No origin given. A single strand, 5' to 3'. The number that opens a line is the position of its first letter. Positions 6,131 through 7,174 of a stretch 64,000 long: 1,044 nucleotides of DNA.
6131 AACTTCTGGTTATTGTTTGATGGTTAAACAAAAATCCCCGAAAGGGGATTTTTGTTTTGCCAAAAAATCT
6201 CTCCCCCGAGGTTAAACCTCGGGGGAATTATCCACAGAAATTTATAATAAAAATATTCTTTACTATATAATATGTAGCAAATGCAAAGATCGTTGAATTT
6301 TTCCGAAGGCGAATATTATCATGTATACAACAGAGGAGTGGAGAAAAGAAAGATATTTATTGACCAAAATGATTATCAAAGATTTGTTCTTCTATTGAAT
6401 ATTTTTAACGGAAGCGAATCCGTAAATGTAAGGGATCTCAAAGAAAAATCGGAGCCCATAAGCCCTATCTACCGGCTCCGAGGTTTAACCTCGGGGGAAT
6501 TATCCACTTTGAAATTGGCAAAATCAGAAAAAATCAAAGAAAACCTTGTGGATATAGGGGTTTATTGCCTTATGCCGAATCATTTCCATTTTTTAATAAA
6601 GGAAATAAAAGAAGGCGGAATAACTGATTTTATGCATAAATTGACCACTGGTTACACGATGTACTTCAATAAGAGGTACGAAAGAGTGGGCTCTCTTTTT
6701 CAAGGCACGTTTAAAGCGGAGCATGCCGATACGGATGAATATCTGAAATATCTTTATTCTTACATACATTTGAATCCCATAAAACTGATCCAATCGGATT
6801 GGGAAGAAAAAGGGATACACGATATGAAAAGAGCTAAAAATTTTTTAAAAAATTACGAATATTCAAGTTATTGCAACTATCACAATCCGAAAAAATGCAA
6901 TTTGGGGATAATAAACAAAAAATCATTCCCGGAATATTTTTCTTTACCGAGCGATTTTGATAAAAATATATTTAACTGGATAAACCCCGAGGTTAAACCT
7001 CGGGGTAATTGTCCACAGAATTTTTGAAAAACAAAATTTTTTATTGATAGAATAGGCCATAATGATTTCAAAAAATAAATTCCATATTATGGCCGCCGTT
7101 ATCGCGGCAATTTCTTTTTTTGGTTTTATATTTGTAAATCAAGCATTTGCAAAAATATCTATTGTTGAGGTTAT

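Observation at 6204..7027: IS200/IS605-type element with a third, in-frame copy of its end hairpin inside the transposase gene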

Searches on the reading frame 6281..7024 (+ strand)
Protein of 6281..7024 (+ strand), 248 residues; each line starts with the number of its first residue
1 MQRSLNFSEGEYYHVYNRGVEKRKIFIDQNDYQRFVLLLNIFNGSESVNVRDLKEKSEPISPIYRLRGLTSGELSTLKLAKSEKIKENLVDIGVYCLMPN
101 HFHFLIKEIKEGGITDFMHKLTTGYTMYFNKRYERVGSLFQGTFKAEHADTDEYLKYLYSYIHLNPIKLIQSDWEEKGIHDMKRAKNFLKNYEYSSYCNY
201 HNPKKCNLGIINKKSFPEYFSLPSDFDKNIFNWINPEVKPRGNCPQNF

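Call 5: search_protein_families(library=pfam, proteins=[window:6281-7024:+], max_evalue=1)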
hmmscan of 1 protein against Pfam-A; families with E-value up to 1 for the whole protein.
window:6281-7024:+ (248 aa): 1 family
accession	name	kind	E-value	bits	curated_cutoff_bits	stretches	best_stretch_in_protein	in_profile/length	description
PF01797.21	Y1_Tnp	-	1.9e-09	38.1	23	1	62-163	13-119/121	Transposase IS200 like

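Call 6: search_protein_families(library=ncbifam, proteins=[window:6281-7024:+], max_evalue=1)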
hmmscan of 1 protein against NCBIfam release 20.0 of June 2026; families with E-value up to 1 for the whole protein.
window:6281-7024:+ (248 aa): 1 family
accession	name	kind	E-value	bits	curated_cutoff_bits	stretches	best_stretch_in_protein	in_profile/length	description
NF047646.1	REP_Tyr_transpos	equivalog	1.6e-08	34.5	80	1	85-168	42-133/146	REP-associated tyrosine transposase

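Call 7: find_homologous_proteins(query=window:6281-7024:+)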
Query window:6281-7024:+ (248 aa): 7953 proteins with E <= 0.001 among 8000 candidates; the best 120 are listed.
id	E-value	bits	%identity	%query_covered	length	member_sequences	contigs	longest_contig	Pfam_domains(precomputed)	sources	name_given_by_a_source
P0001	4.8e-167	572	100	100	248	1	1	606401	PF01797.22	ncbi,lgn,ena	-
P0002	1.4e-96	341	68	96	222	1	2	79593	PF01797.22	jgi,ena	-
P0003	4.7e-95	336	67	96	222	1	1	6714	PF01797.22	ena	-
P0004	3.8e-93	330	64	100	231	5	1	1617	PF01797.22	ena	-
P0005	5.2e-87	310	62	94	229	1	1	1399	PF01797.22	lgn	-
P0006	1.7e-85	305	59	97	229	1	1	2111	PF01797.22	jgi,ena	-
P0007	3.3e-83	297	60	95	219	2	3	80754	PF01797.22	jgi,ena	-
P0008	2.2e-81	291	60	94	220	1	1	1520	PF01797.22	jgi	-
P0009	9.1e-81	289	58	98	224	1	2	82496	PF01797.22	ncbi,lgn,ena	-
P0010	5.1e-79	283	59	98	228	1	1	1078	PF01797.22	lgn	-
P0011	4.8e-78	280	58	94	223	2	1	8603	PF01797.22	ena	-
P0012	1.8e-77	278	54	96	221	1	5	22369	PF01797.22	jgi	jgi:putative transposase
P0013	7.3e-77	276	57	96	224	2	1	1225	PF01797.22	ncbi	-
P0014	3.4e-76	274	56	95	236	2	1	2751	PF01797.22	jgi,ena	jgi:putative transposase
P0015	4.2e-76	274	54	98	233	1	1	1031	PF01797.22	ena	-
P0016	4.5e-76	274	58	95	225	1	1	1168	PF01797.22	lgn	-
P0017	6.2e-76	273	56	96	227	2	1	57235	PF01797.22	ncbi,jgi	ncbi:MAG: transposase [Candidatus Paceibacterota bacterium]|jgi:putative transposase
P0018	6.6e-76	273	56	97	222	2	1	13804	PF01797.22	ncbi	-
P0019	1.6e-75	272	57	97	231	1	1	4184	PF01797.22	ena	-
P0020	7.7e-75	270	55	92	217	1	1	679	PF01797.22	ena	-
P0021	9.5e-75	270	54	96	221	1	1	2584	PF01797.22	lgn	-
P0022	1.3e-74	269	54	97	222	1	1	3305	PF01797.22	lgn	-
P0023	1.5e-74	269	56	96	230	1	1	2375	PF01797.22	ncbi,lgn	-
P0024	1.7e-74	269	54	97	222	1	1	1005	PF01797.22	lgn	-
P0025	3.6e-74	268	55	96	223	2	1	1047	PF01797.22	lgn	-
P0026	5.8e-74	267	53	94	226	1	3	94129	PF01797.22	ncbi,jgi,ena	ncbi:MAG: transposase [Candidatus Paceibacterota bacterium]|jgi:putative transposase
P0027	6.3e-74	267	54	97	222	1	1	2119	PF01797.22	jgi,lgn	jgi:putative transposase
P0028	7.2e-74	267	53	97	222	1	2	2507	PF01797.22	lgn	-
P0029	7.4e-74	267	56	94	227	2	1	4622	PF01797.22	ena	-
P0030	1.2e-73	266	52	95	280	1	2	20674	PF01797.22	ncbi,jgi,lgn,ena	-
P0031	1.6e-73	265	56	95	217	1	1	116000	PF01797.22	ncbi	-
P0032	1.9e-73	265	53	97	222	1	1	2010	PF01797.22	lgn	-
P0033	3.2e-73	265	56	96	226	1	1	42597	PF01797.22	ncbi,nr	ncbi:MAG: transposase [Candidatus Pacebacteria bacterium]|nr:transposase [Candidatus Paceibacterota 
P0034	4.6e-73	264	53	94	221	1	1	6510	PF01797.22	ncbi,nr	ncbi:MAG: hypothetical protein C0412_08530 [Flavobacterium sp.]|nr:hypothetical protein [Flavobacter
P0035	4.8e-73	264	54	94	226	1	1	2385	PF01797.22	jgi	jgi:putative transposase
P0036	6.0e-73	264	53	97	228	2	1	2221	PF01797.22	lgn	-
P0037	9.0e-73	263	55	95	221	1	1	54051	PF01797.22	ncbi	-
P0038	9.5e-73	263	54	95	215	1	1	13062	PF01797.22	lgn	-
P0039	1.2e-72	263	53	95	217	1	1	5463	PF01797.22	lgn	-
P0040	1.3e-72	263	52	96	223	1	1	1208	PF01797.22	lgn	-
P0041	1.4e-72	262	54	96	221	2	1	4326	PF01797.22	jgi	-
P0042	1.5e-72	262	53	95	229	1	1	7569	PF01797.22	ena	-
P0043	1.5e-72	262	56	94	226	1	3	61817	PF01797.22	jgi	jgi:putative transposase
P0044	1.7e-72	262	54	95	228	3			PF01797.22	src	-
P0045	2.1e-72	262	54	95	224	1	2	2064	PF01797.22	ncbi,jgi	jgi:putative transposase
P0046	3.9e-72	261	55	95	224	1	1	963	PF01797.22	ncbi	-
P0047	5.3e-72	260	54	94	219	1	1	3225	PF01797.22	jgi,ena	-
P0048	6.0e-72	260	53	96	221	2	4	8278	PF01797.22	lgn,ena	-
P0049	1.1e-71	259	51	97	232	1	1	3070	PF01797.22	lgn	-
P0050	1.4e-71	259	54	95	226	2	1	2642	PF01797.22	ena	-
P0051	2.2e-71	259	55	95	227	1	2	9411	PF01797.22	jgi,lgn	-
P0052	2.2e-71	258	53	98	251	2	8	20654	PF01797.22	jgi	jgi:putative transposase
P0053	3.4e-71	258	54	95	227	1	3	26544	PF01797.22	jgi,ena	-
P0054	3.5e-71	258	54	95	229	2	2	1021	PF01797.22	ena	-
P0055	4.0e-71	258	53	95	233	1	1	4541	PF01797.22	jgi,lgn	-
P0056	4.0e-71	258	53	94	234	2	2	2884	PF01797.22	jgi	jgi:putative transposase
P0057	4.0e-71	258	51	95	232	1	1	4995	PF01797.22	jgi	jgi:putative transposase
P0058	4.4e-71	258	54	94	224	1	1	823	PF01797.22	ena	-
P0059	5.9e-71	257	54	96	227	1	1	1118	PF01797.22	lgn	-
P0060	6.8e-71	257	54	95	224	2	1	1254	PF01797.22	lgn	-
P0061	7.3e-71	257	54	94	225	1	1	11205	PF01797.22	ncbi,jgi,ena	-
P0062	7.9e-71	257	52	95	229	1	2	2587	PF01797.22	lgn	-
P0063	1.2e-70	256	52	95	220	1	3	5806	PF01797.22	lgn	-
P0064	1.4e-70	256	52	95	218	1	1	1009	PF01797.22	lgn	-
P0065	1.7e-70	256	51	94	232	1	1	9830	PF01797.22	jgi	jgi:putative transposase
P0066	1.9e-70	255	53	96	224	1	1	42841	PF01797.22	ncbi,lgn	ncbi:MAG: transposase [Minisyncoccia bacterium]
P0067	2.3e-70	255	51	98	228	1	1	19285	PF01797.22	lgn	-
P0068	3.0e-70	255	53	95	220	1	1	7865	PF01797.22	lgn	-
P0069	3.3e-70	255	52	97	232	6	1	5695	PF01797.22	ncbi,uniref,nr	ncbi:MAG: hypothetical protein COV95_01700 [Candidatus Zambryskibacteria bacterium CG11_big_fil_rev_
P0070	3.4e-70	255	52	98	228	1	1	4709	PF01797.22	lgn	-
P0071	3.6e-70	255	53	94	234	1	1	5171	PF01797.22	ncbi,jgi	-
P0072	4.1e-70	254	54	94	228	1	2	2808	PF01797.22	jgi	jgi:putative transposase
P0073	4.4e-70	254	53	94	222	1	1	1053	PF01797.22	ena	-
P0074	5.3e-70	254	49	96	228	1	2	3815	PF01797.22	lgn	-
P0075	5.9e-70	254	53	95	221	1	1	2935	PF01797.22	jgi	-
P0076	6.4e-70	254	53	95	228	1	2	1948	PF01797.22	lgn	-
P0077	1.1e-69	253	51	97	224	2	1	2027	PF01797.22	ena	-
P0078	1.2e-69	253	52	94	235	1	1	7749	PF01797.22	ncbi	-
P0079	1.6e-69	252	53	94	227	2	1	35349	PF01797.22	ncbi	-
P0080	2.1e-69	252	51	95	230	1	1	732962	PF01797.22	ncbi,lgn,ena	-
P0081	2.1e-69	252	55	95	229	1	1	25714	PF01797.22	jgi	jgi:putative transposase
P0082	2.4e-69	252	55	93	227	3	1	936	PF01797.22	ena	-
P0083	2.4e-69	252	50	100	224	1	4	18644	PF01797.22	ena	-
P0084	3.1e-69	251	51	94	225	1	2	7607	PF01797.22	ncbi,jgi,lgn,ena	-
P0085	3.1e-69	251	52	94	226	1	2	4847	PF01797.22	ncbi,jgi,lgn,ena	ncbi:MAG: transposase [bacterium]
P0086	4.1e-69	251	52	94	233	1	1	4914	PF01797.22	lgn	-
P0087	4.1e-69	251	52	96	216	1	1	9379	PF01797.22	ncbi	-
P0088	5.0e-69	251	52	97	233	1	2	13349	PF01797.22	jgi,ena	-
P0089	5.1e-69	251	52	97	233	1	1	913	PF01797.22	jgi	-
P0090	5.6e-69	251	49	95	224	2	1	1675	PF01797.22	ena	-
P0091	5.8e-69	251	51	97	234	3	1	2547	PF01797.22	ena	-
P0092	5.9e-69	251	51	95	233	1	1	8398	PF01797.22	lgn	-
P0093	6.5e-69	250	52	97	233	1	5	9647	PF01797.22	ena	-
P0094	6.6e-69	250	52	97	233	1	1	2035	PF01797.22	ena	-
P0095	6.7e-69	250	52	94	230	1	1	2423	PF01797.22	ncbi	-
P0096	8.2e-69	250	50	94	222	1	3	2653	PF01797.22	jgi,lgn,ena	-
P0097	8.3e-69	250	50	94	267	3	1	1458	PF01797.22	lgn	-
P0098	9.0e-69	250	52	94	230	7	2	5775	PF01797.22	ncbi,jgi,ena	-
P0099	1.0e-68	250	51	94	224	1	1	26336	PF01797.22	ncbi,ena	ncbi:MAG: transposase [bacterium]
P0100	1.1e-68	250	51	95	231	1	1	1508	PF01797.22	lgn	-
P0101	1.2e-68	250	51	95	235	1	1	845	PF01797.22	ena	-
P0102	1.3e-68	249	52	97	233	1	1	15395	PF01797.22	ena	-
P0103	1.4e-68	249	52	97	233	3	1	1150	PF01797.22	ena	-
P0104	1.4e-68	249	54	96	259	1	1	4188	PF01797.22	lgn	-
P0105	1.5e-68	249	52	97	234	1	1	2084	PF01797.22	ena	-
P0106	1.6e-68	249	49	96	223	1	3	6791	PF01797.22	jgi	jgi:putative transposase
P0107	1.8e-68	249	50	100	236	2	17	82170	PF01797.22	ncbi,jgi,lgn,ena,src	-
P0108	1.9e-68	249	50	94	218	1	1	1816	PF01797.22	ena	-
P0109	1.9e-68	249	51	97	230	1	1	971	PF01797.22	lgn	-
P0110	2.0e-68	249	54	94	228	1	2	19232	PF01797.22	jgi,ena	-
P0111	2.0e-68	249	51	96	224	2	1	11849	PF01797.22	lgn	-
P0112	2.0e-68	249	52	94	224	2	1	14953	PF01797.22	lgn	-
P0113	2.1e-68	249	50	94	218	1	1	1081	PF01797.22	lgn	-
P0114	2.2e-68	249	52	97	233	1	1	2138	PF01797.22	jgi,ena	-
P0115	2.3e-68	249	51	96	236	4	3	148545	PF01797.22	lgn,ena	-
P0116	2.3e-68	249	52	96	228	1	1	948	PF01797.22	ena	-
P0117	2.4e-68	249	53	95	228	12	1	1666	PF01797.22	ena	-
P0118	2.6e-68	248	52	94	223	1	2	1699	PF01797.22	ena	-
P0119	2.7e-68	248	50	95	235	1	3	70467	PF01797.22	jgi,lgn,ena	-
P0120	2.8e-68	248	50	99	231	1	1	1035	PF01797.22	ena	-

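Call 11: find_encoding_contigs(protein=P0004, flank=3000, max_places=3)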
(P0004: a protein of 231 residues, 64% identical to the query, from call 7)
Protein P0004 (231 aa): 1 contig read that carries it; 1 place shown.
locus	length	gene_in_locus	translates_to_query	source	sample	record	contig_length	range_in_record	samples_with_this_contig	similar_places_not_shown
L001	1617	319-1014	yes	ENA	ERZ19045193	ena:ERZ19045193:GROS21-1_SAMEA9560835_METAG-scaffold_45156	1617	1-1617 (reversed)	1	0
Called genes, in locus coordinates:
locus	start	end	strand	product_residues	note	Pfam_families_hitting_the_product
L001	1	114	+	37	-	?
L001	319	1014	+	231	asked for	PF01797:Y1_Tnp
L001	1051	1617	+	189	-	?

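Call 12: find_encoding_contigs(protein=P0002, flank=3000, max_places=3)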
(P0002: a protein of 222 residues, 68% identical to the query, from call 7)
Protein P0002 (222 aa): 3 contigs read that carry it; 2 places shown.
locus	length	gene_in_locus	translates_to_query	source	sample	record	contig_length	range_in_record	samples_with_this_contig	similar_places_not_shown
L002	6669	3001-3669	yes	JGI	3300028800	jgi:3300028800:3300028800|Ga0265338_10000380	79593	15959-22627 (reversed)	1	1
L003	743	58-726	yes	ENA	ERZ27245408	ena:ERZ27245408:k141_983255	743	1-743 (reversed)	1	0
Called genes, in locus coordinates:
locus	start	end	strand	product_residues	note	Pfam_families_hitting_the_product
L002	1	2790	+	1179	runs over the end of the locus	PF01471:PG_binding_1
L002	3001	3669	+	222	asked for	PF01797:Y1_Tnp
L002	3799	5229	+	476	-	PF00801:PKD, PF18911:PKD_4, PF00932:LTD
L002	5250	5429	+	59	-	-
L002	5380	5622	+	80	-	-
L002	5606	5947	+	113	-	PF00203:Ribosomal_S19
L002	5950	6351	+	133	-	PF00237:Ribosomal_L22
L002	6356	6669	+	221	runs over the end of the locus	PF07650:KH_2, PF00189:Ribosomal_S3_C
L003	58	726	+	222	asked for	PF01797:Y1_Tnp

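Call 13: find_encoding_contigs(protein=P0052, flank=3000, max_places=4)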
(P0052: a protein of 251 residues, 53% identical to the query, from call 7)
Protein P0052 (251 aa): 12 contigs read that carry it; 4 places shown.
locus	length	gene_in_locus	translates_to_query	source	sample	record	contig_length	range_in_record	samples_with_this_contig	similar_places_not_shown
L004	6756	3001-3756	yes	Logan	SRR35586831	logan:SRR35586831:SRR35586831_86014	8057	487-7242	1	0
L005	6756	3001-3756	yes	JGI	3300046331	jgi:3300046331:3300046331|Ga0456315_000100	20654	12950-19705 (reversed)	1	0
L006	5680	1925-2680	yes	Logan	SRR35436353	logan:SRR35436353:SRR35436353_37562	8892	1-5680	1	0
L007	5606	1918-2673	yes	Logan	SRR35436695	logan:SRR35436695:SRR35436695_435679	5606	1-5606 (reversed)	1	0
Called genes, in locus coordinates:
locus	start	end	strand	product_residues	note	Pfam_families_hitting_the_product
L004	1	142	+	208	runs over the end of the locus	PF13483:Lactamase_B_3, PF12706:Lactamase_B_2 (weak)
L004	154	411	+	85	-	-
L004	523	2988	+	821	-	PF00521:DNA_topoisoIV, PF03989:DNA_gyraseA_C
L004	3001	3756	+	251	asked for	PF01797:Y1_Tnp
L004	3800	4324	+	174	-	PF01135:PCMT, PF01209:Ubie_methyltran, PF01728:FtsJ (weak), PF06325:PrmA, PF13847:Methyltransf_31, PF08241:Methyltransf_11, PF08242:Methyltransf_12, PF13649:Methyltransf_25, +2 more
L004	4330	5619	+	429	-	PF01547:SBP_bac_1, PF13416:SBP_bac_8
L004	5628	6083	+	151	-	PF18895:T4SS_pilin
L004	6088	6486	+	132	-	PF18895:T4SS_pilin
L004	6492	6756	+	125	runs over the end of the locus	-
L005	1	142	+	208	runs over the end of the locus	PF13483:Lactamase_B_3, PF12706:Lactamase_B_2 (weak)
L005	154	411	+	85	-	-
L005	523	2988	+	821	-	PF00521:DNA_topoisoIV, PF03989:DNA_gyraseA_C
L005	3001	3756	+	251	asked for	PF01797:Y1_Tnp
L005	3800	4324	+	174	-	PF01135:PCMT, PF01209:Ubie_methyltran, PF01728:FtsJ (weak), PF06325:PrmA, PF13847:Methyltransf_31, PF08241:Methyltransf_11, PF08242:Methyltransf_12, PF13649:Methyltransf_25, +2 more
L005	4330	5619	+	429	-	PF01547:SBP_bac_1, PF13416:SBP_bac_8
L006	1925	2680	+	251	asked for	PF01797:Y1_Tnp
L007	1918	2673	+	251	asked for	PF01797:Y1_Tnp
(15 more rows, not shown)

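Call 18: find_related_loci(query=A1, collection=genome_contigs, flank=10000)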
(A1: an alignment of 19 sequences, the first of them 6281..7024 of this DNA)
Query A1 (248 aa) in genome_contigs; peptide patterns used: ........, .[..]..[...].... (x = any residue, [..] = any of these).
600 stretches matched a pattern (row limit reached: there are more); 575 encode a relative of the query (tblastn E <= 1e-3); the best 80 are kept; 80 distinct loci.
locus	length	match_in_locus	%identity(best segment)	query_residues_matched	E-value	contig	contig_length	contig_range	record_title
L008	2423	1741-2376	52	1-234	4e-78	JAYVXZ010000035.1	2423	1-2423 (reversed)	MAG: Candidatus Adlerbacteria bacterium isolate GL85_DN_metabinner_53 GL85_DN_metabinner_53_34, whole genome shotgun seq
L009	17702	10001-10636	51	1-234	4e-73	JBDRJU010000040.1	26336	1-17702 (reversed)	MAG: bacterium isolate MEGAHIT-group-1.670 k141_11741673, whole genome shotgun sequence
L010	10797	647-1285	49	1-235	9e-71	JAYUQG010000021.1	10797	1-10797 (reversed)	MAG: bacterium isolate GL114_DN_metabat_102 GL114_DN_metabat_102_20, whole genome shotgun sequence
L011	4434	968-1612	49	1-235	4e-70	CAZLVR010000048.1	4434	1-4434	MAG TPA_asm: uncultured Candidatus Saccharibacteria bacterium isolate SRP135725_co1_66 genome assembly, contig: NODE_323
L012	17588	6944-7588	49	1-235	5e-70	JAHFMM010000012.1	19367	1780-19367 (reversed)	MAG: bacterium isolate nzgw457 NODE_1644_length_19368_cov_6.235361, whole genome shotgun sequence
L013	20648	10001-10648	47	3-240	3e-70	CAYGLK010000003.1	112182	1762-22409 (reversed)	MAG TPA_asm: uncultured Candidatus Saccharibacteria bacterium isolate ERP117304_co1_160 genome assembly, contig: NODE_22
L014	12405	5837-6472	51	1-234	3e-70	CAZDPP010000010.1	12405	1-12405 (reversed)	MAG TPA_asm: uncultured Candidatus Saccharibacteria bacterium isolate SRP278252_co2_802 genome assembly, contig: NODE_10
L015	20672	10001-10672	49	3-245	1e-69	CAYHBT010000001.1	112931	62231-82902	MAG TPA_asm: uncultured Candidatus Saccharibacteria bacterium isolate ERP119702_co2_98 genome assembly, contig: NODE_43_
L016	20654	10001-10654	49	3-240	1e-69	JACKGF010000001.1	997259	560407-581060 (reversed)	MAG: Candidatus Nomurabacteria bacterium isolate HK-STAS-PATE-27 HK-STAS-PATE-27_1, whole genome shotgun sequence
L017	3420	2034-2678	48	1-235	9e-70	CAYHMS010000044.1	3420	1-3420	MAG TPA_asm: uncultured Candidatus Saccharibacteria bacterium isolate ERP119705_co13_291 genome assembly, contig: NODE_3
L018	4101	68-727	47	1-240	3e-69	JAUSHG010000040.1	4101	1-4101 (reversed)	MAG: bacterium isolate E14_metabat.bin.176_sub E14_k141_1260521, whole genome shotgun sequence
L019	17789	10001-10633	51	3-234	3e-69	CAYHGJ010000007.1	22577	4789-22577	MAG TPA_asm: uncultured Candidatus Saccharibacteria bacterium isolate ERP119705_co13_11 genome assembly, contig: NODE_28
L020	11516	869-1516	47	3-235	1e-68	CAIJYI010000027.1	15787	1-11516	uncultured bacterium isolate KR_bin-0332 genome assembly, contig: bin-0332:27/45, whole genome shotgun sequence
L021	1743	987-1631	48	1-235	2e-71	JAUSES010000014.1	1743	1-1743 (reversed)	MAG: bacterium isolate E14_maxbin.225_sub E14_k141_976201, whole genome shotgun sequence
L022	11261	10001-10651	49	2-235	1e-67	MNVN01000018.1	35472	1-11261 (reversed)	MAG: Candidatus Nomurabacteria bacterium CG1_02_43_90 cg1_0.2_scaffold_732_c, whole genome shotgun sequence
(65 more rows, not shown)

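Call 42: search_solved_structures(query=A3, max_evalue=1, show_alignments=2)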
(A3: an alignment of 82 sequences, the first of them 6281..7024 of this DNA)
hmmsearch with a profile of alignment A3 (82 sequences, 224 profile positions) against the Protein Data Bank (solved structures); distinct sequences matched with E-value up to 1: 6.
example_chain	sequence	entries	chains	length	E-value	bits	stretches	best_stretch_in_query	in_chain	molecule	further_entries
2xm3_A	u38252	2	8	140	0.28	13.9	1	71-108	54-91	TRANSPOSASE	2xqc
2xo6_A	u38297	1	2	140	0.28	13.9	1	71-108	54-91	TRANSPOSASE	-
2xma_A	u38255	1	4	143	0.29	13.9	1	71-108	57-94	TRANSPOSASE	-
1sfl_A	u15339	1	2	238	0.55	13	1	133-187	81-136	3-dehydroquinate dehydratase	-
1sfj_A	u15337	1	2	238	0.57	12.9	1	133-187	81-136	3-dehydroquinate dehydratase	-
4er8_A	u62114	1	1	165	0.81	12.4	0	56-151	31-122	TnpArep for protein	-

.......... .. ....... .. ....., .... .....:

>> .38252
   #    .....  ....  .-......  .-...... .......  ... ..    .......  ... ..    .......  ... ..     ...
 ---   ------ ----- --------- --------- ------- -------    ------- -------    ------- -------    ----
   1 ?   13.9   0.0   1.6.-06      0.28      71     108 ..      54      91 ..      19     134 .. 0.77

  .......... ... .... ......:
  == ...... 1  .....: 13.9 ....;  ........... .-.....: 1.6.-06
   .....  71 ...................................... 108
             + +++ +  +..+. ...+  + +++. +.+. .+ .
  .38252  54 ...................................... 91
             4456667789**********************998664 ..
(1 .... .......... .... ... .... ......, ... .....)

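Call 45: predict_structure(alignment_id=A3)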
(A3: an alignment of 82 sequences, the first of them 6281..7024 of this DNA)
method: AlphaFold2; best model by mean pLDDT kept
length: 248 residues; sequences in the alignment: 82
mean_pLDDT: 84.3   pTM: 0.83
mean pLDDT of the five models: 84.3, 84.3, 84.2, 83.1, 82.7
residues with pLDDT >= 90: 159; 70-90: 41; 50-70: 28; < 50: 20
segments of 3 or more residues with pLDDT < 50: 61-63, 65-70, 72-76, 246-248
pLDDT, mean of each block of 10 residues (from residue 1): 80 89 88 93 89 64 46 50 73 97 97 96 95 93 90 94 96 91 94 94 84 94 91 72 49
secondary structure, 60 per line:
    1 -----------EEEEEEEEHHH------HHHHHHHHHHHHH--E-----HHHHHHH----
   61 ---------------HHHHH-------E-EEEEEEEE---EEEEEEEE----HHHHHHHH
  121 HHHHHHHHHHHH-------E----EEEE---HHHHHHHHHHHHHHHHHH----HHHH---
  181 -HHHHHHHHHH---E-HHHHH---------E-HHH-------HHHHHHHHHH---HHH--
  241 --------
elements in order: E12-19 H29-41 H50-56 H76-80 E90-97 E101-108 H113-132 E145-148 H152-169 H174-177 H182-191 H197-201 H223-232
